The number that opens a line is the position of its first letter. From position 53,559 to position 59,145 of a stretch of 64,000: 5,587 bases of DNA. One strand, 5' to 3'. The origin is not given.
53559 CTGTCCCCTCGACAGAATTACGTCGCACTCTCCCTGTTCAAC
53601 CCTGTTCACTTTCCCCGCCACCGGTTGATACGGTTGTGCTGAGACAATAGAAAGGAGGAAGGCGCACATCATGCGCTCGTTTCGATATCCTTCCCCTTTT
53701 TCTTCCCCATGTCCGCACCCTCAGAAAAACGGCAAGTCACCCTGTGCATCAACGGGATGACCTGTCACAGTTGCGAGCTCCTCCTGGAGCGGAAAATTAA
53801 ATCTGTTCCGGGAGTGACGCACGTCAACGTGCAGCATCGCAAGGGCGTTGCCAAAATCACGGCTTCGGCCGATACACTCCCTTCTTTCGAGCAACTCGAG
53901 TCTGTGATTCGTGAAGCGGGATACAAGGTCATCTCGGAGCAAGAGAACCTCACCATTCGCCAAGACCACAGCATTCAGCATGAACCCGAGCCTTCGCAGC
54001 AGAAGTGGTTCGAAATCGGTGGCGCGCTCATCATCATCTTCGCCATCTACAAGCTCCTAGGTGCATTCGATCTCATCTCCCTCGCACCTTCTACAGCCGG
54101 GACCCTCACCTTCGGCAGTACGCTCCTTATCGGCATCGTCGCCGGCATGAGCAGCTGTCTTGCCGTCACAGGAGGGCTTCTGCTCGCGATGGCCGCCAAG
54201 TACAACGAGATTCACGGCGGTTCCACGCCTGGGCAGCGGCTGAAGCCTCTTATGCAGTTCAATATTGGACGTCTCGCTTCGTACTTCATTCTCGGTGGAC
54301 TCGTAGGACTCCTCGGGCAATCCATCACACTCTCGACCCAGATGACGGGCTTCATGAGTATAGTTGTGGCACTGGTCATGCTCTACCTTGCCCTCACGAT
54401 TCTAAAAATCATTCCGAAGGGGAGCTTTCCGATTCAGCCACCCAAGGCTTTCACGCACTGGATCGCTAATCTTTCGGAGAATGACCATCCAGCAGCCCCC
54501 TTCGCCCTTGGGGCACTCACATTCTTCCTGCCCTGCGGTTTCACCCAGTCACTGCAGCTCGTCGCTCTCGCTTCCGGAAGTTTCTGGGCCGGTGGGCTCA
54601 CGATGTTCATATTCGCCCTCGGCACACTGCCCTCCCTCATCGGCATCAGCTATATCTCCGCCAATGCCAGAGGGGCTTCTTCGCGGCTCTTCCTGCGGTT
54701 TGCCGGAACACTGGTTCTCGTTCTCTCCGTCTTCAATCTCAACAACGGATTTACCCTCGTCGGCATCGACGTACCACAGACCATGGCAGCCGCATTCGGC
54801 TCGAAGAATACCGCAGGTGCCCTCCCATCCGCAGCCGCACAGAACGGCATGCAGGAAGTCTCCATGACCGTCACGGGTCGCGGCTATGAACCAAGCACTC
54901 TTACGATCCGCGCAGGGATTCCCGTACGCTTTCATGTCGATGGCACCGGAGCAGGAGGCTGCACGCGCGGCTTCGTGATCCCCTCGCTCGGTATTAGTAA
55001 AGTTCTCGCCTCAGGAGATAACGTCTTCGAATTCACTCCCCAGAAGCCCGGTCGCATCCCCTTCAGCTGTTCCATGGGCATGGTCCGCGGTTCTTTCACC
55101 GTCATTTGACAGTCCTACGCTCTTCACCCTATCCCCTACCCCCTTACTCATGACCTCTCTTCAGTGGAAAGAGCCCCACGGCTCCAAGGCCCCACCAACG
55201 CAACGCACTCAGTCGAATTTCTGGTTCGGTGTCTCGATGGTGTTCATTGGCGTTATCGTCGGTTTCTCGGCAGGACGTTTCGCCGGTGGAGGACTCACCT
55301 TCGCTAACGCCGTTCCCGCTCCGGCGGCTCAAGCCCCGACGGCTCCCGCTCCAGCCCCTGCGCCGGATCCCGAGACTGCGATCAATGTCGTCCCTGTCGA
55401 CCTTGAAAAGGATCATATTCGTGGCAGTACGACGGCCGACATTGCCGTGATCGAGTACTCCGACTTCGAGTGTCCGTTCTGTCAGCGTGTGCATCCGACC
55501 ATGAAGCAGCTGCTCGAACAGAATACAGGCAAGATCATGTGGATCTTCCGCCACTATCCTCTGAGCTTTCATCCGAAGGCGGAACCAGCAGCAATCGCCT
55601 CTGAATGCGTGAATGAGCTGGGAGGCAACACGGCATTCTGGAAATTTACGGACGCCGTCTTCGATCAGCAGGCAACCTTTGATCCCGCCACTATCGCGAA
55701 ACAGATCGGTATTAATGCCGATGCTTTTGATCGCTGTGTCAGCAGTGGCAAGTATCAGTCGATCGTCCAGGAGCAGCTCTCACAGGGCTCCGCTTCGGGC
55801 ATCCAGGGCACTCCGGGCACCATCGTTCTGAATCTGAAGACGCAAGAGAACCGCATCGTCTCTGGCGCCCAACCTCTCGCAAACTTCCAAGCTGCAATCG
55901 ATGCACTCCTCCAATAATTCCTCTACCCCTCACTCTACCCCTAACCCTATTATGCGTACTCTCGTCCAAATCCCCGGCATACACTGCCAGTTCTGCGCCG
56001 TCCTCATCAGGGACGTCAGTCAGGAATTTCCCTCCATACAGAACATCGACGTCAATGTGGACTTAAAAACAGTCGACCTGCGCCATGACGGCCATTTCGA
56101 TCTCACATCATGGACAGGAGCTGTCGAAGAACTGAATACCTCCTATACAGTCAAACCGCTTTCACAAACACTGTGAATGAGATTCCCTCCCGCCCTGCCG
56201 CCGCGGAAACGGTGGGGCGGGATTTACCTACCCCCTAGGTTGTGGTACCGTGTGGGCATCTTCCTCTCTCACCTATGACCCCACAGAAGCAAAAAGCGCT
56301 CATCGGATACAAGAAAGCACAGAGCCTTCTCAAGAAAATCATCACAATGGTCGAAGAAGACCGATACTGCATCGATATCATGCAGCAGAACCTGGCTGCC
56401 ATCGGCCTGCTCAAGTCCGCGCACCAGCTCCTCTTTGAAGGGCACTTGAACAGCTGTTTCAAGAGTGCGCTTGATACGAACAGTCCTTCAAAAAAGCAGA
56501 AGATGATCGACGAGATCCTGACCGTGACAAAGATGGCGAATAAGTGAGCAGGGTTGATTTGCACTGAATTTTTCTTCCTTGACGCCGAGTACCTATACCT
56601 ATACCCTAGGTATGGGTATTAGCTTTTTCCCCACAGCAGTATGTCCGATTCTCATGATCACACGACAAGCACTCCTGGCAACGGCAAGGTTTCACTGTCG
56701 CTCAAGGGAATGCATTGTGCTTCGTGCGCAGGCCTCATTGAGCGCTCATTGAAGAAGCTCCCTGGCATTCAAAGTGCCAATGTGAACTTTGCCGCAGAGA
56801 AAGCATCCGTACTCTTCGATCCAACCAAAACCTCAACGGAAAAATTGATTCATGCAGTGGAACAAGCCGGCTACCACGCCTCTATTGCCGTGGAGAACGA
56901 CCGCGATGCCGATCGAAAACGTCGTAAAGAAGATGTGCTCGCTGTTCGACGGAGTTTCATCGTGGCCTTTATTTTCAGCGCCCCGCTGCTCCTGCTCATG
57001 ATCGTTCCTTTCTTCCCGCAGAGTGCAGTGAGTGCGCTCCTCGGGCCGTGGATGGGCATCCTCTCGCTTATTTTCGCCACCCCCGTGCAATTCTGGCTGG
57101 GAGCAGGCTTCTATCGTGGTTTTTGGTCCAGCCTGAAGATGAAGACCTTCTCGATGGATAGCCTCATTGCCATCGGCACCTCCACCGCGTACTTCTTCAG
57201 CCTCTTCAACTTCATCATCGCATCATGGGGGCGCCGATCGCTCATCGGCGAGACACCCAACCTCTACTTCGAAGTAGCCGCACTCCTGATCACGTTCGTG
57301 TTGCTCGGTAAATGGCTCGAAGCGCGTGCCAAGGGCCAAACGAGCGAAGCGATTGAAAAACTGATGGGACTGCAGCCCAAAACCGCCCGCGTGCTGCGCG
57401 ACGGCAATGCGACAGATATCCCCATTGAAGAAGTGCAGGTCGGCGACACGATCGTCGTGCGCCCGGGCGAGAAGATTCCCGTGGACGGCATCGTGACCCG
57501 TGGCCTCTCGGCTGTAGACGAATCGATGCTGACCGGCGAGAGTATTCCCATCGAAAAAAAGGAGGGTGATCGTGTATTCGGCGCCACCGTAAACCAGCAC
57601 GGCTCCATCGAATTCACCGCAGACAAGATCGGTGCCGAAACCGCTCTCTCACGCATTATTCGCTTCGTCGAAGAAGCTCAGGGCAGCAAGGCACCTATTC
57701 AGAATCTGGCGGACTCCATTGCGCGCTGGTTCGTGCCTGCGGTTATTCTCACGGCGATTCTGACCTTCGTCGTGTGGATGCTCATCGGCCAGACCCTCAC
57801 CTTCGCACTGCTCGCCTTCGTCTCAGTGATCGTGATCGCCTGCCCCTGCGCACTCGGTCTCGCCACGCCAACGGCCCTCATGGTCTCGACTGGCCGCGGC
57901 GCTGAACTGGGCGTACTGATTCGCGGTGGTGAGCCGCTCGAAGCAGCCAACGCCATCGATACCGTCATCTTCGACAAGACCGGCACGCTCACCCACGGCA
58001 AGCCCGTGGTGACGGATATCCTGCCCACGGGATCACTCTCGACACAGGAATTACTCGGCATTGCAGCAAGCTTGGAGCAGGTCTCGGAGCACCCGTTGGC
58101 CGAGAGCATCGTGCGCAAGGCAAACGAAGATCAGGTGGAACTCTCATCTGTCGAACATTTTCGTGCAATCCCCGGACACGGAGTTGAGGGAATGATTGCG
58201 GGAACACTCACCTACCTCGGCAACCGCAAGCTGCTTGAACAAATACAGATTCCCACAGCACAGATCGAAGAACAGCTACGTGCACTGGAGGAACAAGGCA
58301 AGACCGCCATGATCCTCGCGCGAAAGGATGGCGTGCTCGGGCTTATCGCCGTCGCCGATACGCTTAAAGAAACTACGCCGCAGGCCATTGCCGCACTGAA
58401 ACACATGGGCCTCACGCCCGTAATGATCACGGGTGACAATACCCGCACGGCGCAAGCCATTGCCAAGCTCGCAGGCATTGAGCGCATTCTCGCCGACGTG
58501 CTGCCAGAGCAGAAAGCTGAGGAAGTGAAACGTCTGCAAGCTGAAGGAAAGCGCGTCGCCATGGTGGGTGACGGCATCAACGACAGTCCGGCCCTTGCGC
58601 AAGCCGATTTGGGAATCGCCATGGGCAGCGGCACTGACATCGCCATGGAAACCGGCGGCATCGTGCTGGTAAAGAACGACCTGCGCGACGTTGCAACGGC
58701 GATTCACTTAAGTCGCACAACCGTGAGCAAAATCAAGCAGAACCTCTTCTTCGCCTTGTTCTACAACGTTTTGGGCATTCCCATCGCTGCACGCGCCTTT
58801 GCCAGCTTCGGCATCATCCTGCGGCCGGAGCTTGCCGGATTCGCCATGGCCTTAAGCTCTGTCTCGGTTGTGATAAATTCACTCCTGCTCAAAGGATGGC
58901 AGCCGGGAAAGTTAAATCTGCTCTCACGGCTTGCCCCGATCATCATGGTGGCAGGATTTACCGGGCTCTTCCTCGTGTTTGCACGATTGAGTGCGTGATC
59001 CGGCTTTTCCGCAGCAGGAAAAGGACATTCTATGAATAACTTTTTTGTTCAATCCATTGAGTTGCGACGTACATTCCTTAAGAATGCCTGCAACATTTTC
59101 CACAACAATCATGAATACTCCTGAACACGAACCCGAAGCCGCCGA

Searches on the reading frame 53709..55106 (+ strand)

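Call 23: search_protein_families(library=pfam, proteins=[window:53709-55106:+], max_evalue=0.001)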
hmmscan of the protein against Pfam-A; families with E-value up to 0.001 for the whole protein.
window:53709-55106:+ (466 aa): 3 families
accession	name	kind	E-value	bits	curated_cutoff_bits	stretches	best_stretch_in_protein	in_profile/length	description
PF13386.12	DsbD_2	-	6.4e-35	121.3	24.9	1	139-341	3-198/199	Cytochrome C biogenesis protein transmembrane region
PF13473.12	Cupredoxin_1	-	1.2e-13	51.4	27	1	372-465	11-104/104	Cupredoxin-like domain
PF00403.32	HMA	-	1.1e-10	42.2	24.8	1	14-73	4-62/62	Heavy-metal-associated domain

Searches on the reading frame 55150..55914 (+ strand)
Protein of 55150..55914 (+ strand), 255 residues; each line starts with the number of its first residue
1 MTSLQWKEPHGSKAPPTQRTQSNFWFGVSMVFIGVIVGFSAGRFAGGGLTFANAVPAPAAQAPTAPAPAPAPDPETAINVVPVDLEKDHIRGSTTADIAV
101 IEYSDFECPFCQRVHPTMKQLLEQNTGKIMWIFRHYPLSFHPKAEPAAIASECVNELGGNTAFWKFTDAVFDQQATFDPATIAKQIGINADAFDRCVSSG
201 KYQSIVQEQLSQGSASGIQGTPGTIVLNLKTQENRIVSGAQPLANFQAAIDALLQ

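Call 23: search_protein_families(library=pfam, proteins=[window:55150-55914:+], max_evalue=0.001)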
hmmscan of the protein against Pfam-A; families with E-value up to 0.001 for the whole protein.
window:55150-55914:+ (255 aa): 4 families
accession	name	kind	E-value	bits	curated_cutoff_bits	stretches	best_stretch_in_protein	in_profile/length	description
PF13462.12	Thioredoxin_4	-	4.1e-24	86.1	23.2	1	86-251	3-164/165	Thioredoxin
PF01323.26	DSBA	-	1.1e-17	64.9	25.6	2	162-250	104-190/191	DSBA-like thioredoxin domain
PF13098.12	Thioredoxin_2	-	6.7e-07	30.1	27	1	102-249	11-103/104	Thioredoxin-like domain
PF18400.7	Thioredoxin_12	-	5e-06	27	26.1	1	82-138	128-184/190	Thioredoxin-like domain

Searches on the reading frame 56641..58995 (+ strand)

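Call 23: search_protein_families(library=pfam, proteins=[window:56641-58995:+], max_evalue=0.001)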
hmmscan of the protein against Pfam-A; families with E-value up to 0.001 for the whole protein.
window:56641-58995:+ (785 aa): 4 families
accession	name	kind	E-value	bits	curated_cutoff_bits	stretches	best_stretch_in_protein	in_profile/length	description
PF00122.25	E1-E2_ATPase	-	1.3e-62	211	28.1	1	244-422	2-180/181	E1-E2 ATPase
PF00702.32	Hydrolase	-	3.3e-39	135.7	26.4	1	439-656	1-191/191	haloacid dehalogenase-like hydrolase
PF00403.32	HMA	-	6e-19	68.6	24.8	1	20-79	3-62/62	Heavy-metal-associated domain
PF08282.18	Hydrolase_3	-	3.8e-06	27.3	20.9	1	630-685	197-252/255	haloacid dehalogenase-like hydrolase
